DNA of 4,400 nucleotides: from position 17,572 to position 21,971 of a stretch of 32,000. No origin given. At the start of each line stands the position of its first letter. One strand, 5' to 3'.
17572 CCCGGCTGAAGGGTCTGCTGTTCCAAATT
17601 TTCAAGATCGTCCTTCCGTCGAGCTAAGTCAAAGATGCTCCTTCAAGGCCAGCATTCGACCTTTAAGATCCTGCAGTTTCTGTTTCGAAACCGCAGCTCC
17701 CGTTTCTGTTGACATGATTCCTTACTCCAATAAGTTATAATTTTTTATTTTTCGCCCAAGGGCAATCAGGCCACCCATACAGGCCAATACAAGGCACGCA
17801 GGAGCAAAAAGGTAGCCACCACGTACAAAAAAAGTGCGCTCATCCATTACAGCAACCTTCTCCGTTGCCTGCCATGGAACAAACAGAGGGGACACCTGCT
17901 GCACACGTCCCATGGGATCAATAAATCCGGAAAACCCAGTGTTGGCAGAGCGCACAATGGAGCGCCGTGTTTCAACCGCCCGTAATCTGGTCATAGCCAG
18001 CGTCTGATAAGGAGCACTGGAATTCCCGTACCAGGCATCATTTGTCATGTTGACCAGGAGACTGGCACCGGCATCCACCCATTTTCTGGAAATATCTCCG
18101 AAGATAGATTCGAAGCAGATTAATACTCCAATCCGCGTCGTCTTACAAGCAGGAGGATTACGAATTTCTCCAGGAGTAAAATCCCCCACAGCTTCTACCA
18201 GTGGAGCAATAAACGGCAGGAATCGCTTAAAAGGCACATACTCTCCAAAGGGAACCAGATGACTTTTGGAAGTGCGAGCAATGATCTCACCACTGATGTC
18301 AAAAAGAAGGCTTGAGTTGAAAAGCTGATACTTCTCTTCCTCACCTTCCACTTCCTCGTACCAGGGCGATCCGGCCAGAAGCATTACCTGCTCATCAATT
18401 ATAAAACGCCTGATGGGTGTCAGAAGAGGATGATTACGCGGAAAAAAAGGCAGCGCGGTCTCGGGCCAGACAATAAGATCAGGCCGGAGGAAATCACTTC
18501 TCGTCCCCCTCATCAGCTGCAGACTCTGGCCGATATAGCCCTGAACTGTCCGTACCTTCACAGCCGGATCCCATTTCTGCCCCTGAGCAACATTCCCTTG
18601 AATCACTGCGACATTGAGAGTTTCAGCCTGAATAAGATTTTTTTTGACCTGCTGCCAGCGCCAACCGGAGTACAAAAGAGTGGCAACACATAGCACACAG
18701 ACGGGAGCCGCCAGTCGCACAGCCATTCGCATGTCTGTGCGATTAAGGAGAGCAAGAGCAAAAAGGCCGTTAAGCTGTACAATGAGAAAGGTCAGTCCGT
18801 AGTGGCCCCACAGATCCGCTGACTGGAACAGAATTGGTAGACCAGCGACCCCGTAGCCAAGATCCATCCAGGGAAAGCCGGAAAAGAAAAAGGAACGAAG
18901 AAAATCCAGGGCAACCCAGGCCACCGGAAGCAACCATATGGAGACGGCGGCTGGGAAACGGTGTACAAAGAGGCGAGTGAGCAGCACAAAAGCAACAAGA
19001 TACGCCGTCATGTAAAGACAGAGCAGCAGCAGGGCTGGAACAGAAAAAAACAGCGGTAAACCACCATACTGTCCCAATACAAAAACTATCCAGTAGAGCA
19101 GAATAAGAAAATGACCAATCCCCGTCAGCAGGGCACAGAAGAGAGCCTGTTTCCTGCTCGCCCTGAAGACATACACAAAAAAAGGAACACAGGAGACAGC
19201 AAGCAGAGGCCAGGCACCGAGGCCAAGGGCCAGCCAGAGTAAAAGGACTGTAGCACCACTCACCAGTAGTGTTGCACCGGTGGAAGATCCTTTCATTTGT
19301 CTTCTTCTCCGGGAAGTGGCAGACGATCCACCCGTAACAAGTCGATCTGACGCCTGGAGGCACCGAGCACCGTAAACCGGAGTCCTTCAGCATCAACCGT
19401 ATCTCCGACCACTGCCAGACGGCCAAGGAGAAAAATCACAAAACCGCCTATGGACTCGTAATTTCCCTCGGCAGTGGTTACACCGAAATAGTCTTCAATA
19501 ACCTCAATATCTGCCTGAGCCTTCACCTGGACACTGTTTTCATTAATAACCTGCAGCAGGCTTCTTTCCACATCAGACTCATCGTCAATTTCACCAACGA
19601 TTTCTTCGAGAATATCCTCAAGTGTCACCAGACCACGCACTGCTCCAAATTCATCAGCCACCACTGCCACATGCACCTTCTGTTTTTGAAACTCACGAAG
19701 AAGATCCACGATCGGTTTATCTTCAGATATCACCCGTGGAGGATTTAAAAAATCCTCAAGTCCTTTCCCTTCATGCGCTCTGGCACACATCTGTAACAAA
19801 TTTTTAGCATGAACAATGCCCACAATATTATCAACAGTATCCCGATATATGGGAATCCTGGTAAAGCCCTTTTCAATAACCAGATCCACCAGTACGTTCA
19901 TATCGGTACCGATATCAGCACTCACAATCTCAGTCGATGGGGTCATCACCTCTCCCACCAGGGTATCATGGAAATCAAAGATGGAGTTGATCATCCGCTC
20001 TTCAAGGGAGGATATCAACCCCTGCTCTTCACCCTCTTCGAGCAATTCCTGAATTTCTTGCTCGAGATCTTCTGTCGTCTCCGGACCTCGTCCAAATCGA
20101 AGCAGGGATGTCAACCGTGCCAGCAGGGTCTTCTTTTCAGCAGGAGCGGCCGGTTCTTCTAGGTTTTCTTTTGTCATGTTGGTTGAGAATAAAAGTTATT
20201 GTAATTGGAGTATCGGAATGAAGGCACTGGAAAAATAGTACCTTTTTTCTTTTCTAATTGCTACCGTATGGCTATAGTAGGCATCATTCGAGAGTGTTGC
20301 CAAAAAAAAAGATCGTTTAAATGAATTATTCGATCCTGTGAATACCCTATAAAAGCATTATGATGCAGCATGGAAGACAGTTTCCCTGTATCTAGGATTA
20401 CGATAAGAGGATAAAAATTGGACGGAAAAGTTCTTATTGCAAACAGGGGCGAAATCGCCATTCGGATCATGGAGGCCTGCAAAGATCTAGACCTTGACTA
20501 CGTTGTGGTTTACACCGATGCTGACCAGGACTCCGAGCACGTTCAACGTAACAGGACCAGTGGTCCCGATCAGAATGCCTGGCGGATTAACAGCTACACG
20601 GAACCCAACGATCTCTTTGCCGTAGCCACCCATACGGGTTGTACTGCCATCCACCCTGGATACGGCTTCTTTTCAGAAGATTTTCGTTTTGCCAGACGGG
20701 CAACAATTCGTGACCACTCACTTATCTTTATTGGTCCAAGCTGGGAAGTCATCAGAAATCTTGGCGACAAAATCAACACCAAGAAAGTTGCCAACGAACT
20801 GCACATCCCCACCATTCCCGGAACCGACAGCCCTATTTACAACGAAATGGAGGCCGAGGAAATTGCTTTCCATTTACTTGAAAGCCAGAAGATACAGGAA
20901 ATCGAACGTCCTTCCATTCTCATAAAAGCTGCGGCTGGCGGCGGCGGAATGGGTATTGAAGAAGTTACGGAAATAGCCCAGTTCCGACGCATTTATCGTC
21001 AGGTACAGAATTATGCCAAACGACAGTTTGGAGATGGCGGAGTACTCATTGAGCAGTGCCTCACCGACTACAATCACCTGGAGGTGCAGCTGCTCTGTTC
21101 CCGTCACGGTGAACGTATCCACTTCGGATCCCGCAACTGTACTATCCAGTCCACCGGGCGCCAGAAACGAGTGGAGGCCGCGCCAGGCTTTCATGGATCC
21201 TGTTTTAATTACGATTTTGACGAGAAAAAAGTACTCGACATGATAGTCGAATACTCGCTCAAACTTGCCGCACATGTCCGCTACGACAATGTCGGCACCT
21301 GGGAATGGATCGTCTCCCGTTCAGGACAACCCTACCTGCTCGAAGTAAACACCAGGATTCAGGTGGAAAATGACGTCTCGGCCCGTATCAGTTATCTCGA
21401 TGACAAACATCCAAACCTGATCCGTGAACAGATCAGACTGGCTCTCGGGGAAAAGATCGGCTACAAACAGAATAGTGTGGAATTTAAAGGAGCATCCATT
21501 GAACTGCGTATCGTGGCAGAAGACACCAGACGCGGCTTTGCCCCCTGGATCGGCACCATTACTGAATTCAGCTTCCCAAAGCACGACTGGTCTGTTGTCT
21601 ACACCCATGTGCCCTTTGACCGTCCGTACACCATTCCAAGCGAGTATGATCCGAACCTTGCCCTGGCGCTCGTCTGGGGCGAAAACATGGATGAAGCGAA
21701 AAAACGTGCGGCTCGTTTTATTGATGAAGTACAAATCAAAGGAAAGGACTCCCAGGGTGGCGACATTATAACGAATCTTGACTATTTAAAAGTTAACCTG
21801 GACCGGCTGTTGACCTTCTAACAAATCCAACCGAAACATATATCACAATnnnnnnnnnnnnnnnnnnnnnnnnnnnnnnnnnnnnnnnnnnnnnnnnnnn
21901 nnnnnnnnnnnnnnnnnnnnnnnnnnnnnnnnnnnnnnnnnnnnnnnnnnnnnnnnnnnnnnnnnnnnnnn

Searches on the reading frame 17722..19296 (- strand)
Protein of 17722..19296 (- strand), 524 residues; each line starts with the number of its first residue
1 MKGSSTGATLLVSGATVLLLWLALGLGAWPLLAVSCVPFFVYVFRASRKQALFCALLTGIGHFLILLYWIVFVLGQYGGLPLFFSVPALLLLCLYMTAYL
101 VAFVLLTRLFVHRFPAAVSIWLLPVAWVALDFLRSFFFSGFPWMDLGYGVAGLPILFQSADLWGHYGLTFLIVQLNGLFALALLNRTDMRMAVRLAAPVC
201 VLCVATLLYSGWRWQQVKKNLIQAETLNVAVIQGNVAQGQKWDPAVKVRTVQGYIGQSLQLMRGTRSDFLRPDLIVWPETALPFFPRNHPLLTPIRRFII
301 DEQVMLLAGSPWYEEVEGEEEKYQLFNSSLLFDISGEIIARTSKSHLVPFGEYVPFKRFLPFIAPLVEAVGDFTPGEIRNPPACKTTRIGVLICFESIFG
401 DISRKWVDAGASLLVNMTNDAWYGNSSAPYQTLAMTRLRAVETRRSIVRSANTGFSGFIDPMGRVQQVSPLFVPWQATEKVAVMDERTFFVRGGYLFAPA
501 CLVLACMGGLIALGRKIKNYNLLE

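Call 76: search_protein_families(library=pfam, proteins=[window:17722-19296:-], max_evalue=0.00001)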
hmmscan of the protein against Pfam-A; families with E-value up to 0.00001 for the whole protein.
window:17722-19296:- (524 aa): 2 families
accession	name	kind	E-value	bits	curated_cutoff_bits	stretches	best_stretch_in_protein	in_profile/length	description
PF20154.4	LNT_N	-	5.3e-30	105.1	27.1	1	18-178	3-159/159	Apolipoprotein N-acyltransferase N-terminal domain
PF00795.27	CN_hydrolase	-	2.8e-25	89.6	23.2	1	229-466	2-231/256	Carbon-nitrogen hydrolase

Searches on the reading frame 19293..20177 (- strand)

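Call 76: search_protein_families(library=pfam, proteins=[window:19293-20177:-], max_evalue=0.00001)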
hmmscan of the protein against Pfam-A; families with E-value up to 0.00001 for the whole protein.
window:19293-20177:- (294 aa): 2 families
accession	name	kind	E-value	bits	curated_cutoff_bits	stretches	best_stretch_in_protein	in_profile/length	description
PF03471.22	CorC_HlyC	-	3.1e-17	62.8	27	1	210-286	2-80/81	Transporter associated domain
PF00571.33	CBS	-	1e-15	58.2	24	1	146-194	8-56/57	CBS domain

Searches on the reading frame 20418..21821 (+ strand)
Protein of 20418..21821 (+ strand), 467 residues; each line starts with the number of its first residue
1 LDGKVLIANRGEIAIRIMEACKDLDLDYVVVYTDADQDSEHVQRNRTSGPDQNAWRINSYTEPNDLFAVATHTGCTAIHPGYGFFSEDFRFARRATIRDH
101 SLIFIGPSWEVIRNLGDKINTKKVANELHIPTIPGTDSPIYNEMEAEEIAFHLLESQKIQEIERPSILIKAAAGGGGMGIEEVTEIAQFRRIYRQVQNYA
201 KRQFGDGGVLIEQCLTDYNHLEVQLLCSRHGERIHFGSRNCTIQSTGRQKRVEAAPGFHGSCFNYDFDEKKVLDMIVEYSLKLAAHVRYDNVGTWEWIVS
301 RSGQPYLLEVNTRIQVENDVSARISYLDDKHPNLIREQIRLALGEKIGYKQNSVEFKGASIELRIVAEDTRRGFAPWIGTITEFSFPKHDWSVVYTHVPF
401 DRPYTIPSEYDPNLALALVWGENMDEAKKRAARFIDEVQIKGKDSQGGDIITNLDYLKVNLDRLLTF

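Call 76: search_protein_families(library=pfam, proteins=[window:20418-21821:+], max_evalue=0.00001)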
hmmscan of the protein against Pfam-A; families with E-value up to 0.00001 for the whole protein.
window:20418-21821:+ (467 aa): 3 families
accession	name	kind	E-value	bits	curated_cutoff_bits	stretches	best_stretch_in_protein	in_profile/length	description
PF02786.22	CPSase_L_D2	-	4.5e-31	108.5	19.8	1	117-347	1-208/211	Carbamoyl-phosphate synthase L chain, ATP binding domain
PF00289.28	Biotin_carb_N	-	1e-30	106.9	25.5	1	3-112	3-110/110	Biotin carboxylase, N-terminal domain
PF02785.25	Biotin_carb_C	-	2.6e-14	53.7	32.4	1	362-444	1-81/108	Biotin carboxylase C-terminal domain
